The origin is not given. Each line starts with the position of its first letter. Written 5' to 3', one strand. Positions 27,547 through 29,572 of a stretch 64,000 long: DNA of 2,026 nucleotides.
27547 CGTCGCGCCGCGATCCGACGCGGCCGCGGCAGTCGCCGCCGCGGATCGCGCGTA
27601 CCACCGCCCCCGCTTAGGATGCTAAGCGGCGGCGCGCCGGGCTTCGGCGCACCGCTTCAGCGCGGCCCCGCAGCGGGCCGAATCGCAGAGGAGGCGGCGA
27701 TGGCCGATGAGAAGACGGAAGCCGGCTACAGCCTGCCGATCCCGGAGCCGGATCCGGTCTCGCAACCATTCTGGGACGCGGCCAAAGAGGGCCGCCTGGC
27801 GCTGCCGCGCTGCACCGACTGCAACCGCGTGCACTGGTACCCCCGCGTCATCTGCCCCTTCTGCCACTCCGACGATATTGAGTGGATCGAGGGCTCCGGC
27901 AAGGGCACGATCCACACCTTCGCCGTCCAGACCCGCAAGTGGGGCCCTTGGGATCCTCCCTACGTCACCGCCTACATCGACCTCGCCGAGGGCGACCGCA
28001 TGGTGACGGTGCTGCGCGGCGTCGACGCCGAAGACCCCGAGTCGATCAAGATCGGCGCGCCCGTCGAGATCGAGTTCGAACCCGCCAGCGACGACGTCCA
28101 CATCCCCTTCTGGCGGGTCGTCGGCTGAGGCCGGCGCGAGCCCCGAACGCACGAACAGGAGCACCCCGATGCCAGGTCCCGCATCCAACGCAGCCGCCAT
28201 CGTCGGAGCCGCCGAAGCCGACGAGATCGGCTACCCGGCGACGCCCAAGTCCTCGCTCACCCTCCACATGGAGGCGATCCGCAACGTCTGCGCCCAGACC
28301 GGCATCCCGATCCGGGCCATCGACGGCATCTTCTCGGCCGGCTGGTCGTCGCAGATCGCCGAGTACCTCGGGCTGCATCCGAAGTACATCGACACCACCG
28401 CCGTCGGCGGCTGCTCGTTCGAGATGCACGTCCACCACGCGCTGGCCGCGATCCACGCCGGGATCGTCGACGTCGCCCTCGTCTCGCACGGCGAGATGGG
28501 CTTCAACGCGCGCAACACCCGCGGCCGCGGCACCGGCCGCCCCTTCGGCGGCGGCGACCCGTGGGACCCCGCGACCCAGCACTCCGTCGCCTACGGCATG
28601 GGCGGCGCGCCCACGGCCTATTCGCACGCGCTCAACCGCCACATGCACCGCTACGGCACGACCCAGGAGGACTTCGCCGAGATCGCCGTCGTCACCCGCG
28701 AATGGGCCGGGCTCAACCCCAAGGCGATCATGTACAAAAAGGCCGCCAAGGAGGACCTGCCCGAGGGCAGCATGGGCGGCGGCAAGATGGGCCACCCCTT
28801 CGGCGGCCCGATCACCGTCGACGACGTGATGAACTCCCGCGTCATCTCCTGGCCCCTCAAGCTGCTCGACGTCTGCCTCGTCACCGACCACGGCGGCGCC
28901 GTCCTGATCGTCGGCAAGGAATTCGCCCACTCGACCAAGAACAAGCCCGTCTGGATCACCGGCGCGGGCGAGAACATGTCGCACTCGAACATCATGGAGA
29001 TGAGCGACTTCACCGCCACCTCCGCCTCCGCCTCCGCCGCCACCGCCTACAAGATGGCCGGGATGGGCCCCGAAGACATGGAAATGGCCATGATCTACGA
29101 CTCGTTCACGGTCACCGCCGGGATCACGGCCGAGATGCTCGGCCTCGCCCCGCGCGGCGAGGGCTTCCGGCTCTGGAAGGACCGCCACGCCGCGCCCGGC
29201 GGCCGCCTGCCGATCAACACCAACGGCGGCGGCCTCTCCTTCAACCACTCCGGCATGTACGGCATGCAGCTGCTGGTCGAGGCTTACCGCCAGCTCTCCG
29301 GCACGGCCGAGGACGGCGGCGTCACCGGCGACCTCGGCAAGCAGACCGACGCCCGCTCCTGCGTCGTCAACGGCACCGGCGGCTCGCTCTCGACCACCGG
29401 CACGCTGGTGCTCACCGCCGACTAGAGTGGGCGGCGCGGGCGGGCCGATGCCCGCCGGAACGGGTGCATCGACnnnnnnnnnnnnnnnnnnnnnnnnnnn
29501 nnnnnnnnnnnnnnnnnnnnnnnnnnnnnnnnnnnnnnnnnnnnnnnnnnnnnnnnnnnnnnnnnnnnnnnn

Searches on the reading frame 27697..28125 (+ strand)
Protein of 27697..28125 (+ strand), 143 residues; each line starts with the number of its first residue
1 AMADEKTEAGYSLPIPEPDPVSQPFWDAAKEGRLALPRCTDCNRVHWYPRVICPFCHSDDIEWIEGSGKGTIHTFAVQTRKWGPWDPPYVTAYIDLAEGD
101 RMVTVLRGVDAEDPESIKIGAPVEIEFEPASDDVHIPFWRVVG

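Call 84: search_protein_families(library=pfam, proteins=[window:27697-28125:+], max_evalue=0.001)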
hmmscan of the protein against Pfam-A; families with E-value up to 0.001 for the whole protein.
window:27697-28125:+ (143 aa): 2 families
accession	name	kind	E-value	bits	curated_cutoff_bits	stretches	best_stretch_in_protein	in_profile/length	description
PF01796.24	OB_ChsH2_C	-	1.8e-15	57.1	27.1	1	63-128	1-65/65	ChsH2, C-terminal OB-fold domain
PF12172.15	zf-ChsH2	-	2e-14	53.5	23.2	1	26-62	1-37/37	ChsH2, rubredoxin-like zinc ribbon domain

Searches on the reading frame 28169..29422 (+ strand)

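Call 84: search_protein_families(library=pfam, proteins=[window:28169-29422:+], max_evalue=0.001)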
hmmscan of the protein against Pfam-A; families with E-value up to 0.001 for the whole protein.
window:28169-29422:+ (418 aa): 1 family
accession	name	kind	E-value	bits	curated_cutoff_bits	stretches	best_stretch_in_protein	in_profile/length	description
PF22691.2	Thiolase_C_1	-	3.2e-45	153.9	28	1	267-416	1-143/144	Thiolase C-terminal domain-like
